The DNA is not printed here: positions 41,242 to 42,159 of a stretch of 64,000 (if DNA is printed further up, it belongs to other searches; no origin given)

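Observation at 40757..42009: Tandem pair of 205-aa genes: 423 nt virtually identical at the 3' ends, divergent 5' thirds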

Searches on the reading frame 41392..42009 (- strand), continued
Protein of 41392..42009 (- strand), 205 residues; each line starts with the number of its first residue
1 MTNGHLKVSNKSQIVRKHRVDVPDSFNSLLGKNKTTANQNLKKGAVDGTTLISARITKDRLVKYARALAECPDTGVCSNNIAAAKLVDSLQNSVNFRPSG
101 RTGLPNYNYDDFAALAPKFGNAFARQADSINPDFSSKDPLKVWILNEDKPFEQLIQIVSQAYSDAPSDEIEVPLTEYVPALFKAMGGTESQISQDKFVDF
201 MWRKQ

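Call 50: fold_search(model_id=the predicted structure, library=viral)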
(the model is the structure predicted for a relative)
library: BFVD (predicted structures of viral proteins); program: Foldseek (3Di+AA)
matches with E <= 10: 27; with E <= 0.001: 0
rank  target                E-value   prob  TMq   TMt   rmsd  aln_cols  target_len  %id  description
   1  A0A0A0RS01            2.8e+00  0.02  0.13  0.05  20.6       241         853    8  DUF4105 domain-containing protein [Yellowstone Lake virophage 5]
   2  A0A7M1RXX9            3.6e+00  0.04  0.14  0.06   9.3        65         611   18  Uncharacterized protein [uncultured phage cr111_1]
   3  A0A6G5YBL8            3.8e+00  0.03  0.14  0.26   9.2        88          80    8  (no name in the UniProt tables at hand)
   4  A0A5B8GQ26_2          3.8e+00  0.02  0.17  0.06  19.6       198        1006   12  Alphavirus-like MT domain-containing protein (Fragment) [Rhizoctonia solani putative virus 3]
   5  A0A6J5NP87            4.3e+00  0.03  0.14  0.21   9.8        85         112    9  Uncharacterized protein [uncultured Caudovirales phage]
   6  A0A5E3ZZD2            4.3e+00  0.01  0.11  0.11  24.6       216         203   12  (no name in the UniProt tables at hand)
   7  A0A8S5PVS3            4.5e+00  0.05  0.13  0.18  12.0        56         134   12  YopX protein (Fragment) [Siphoviridae sp. ct9GL2]
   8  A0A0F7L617            4.5e+00  0.04  0.12  0.14  16.8       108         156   10  Transglycosylase SLT domain-containing protein [uncultured marine virus]
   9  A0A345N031            4.5e+00  0.01  0.11  0.07  19.6       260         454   11  (no name in the UniProt tables at hand)
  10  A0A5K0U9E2            4.8e+00  0.03  0.16  0.05  25.8       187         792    8  Spore protein YkvP/CgeB glycosyl transferase-like domain-containing protein [Yasminevirus sp. GU-2018]
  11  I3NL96                4.8e+00  0.02  0.11  0.20  18.5       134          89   13  (no name in the UniProt tables at hand)
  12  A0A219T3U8            4.8e+00  0.02  0.12  0.12  19.0       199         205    8  Nucleocapsid protein [Emaravirus cajani]
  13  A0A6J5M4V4            5.4e+00  0.01  0.16  0.19  12.0       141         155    6  Uncharacterized protein [uncultured Caudovirales phage]
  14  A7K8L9                5.4e+00  0.01  0.13  0.10  24.3       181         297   10  Uncharacterized protein z259R [Chlorovirus heliozoae]
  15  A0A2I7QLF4            5.7e+00  0.07  0.14  0.14   7.0        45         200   18  (no name in the UniProt tables at hand)
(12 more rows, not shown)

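Call 58: find_homologous_proteins(query=A3, max_evalue=0.001)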
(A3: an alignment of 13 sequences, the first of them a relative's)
Query A3 (13 sequences) (205 aa, profile of the alignment): 6 proteins with E <= 0.001 among 8000 candidates.
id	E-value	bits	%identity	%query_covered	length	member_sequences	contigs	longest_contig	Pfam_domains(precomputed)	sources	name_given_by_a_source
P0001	5.3e-69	250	100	100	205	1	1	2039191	-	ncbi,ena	-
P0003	2.0e-65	238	80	100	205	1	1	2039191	-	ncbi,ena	-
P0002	3.0e-65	238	83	100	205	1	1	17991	-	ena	-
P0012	2.5e-60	222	27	89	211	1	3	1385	-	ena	-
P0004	1.0e-57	213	49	100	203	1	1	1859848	-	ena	-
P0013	6.2e-46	175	26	63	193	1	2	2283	-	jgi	jgi:hypothetical protein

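Call 60: find_related_loci(query=A2, collection=metagenome_contigs, flank=10000)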
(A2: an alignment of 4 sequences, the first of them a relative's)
Query A2 (205 aa) in metagenome_contigs; peptide patterns used: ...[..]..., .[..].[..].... (x = any residue, [..] = any of these).
438 stretches matched a pattern, but none encodes a relative of the query by tblastn (E <= 1e-3).

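Call 61: find_encoding_contigs(protein=P0012, flank=3000, max_places=4)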
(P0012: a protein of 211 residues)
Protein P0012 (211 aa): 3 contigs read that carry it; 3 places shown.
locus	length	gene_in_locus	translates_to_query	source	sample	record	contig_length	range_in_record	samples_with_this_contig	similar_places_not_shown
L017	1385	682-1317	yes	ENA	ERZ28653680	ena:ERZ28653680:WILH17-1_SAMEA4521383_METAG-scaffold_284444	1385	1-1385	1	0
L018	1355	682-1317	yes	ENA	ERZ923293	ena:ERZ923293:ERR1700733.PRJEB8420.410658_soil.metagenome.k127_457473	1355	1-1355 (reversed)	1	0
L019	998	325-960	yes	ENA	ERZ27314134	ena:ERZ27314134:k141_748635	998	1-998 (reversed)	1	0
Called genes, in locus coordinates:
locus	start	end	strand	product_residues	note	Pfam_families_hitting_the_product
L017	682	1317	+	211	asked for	-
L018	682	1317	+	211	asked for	-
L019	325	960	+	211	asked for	-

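Call 62: find_encoding_contigs(protein=P0013, flank=3000, max_places=4)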
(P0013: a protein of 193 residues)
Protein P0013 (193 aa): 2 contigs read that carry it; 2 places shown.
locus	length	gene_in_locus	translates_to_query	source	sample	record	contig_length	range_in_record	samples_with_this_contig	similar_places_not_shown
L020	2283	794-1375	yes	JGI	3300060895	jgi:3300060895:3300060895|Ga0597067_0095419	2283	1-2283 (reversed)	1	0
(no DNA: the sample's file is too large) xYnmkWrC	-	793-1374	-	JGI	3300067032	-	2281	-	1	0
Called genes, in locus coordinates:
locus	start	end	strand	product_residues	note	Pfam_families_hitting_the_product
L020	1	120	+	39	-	?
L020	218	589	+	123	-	-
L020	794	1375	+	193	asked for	-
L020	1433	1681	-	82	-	-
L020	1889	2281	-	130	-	?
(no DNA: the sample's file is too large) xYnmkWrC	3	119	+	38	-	?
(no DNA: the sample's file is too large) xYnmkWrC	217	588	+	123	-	-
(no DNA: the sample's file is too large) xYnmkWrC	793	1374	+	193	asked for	-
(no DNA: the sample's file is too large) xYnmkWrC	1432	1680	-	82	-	-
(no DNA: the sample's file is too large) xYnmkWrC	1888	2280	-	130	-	?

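Call 68: search_protein_families(library=phrogs, proteins=[window:41392-42009:-], max_evalue=0.01)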
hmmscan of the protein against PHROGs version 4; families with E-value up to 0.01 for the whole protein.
window:41392-42009:- (205 aa): 0 families

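Call 69: search_protein_families(library=padloc, proteins=[window:41392-42009:-], max_evalue=0.01)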
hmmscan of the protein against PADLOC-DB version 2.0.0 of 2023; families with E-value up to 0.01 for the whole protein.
window:41392-42009:- (205 aa): 0 families

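Call 87: find_homologous_proteins(query=A6, max_evalue=0.001)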
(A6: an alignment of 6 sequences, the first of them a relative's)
Query A6 (6 sequences) (206 aa, profile of the alignment): 6 proteins with E <= 0.001 among 3079 candidates.
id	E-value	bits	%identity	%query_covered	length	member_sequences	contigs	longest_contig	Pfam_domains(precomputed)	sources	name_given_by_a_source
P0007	1.1e-77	278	100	100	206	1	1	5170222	-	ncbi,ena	-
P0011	3.7e-77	276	33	82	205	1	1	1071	-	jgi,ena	-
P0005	3.2e-70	254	29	94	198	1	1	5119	-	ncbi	-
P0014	2.5e-63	231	62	100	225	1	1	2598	-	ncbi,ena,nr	ncbi:MAG TPA: hypothetical protein VJ843_00410 [Candidatus Saccharimonadales bacterium]|nr:hypotheti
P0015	1.7e-62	229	31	94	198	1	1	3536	-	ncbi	-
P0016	6.0e-49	184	56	96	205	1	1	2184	-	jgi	jgi:hypothetical protein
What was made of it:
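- Tried and rejected: Two further profile searches added only three Sec-type members (calls 58, 87).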

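Call 96: find_encoding_contigs(protein=P0010, flank=5000, max_places=2)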
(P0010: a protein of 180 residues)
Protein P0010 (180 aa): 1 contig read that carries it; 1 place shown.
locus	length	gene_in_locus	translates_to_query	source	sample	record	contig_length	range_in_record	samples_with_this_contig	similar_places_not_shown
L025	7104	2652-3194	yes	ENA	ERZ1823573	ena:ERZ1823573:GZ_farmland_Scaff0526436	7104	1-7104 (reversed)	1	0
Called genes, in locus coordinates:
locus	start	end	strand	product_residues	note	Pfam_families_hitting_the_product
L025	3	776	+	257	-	?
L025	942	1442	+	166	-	-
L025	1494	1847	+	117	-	-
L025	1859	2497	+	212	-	-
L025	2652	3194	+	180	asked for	-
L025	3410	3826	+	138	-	-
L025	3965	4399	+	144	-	-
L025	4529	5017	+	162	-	-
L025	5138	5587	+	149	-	-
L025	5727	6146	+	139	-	-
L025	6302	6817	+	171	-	-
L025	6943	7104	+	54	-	?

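Call 97: find_encoding_contigs(protein=P0005, flank=5000, max_places=2)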
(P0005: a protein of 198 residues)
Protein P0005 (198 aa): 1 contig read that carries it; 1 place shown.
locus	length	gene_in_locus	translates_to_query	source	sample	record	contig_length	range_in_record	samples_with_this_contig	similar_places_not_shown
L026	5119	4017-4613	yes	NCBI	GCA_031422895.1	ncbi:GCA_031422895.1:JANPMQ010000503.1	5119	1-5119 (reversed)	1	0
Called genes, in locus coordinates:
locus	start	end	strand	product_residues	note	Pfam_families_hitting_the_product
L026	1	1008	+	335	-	?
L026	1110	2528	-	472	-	PF03050:DDE_Tnp_IS66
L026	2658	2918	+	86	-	PF02604:PhdYeFM_antitox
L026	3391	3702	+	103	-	-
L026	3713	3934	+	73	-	-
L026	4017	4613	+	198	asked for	-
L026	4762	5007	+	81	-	-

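Call 98: find_encoding_contigs(protein=P0015, flank=5000, max_places=2)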
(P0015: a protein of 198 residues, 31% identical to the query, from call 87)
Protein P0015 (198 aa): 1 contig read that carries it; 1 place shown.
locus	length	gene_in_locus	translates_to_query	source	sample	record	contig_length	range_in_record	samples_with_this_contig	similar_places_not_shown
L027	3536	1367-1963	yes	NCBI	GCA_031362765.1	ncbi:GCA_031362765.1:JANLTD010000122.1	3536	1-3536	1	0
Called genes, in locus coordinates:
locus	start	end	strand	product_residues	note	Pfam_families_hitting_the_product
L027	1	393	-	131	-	?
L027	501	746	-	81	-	-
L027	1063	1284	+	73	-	-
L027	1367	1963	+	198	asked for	-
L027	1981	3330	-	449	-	PF00919:UPF0004, PF04055:Radical_SAM, PF18693:TRAM_2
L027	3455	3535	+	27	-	?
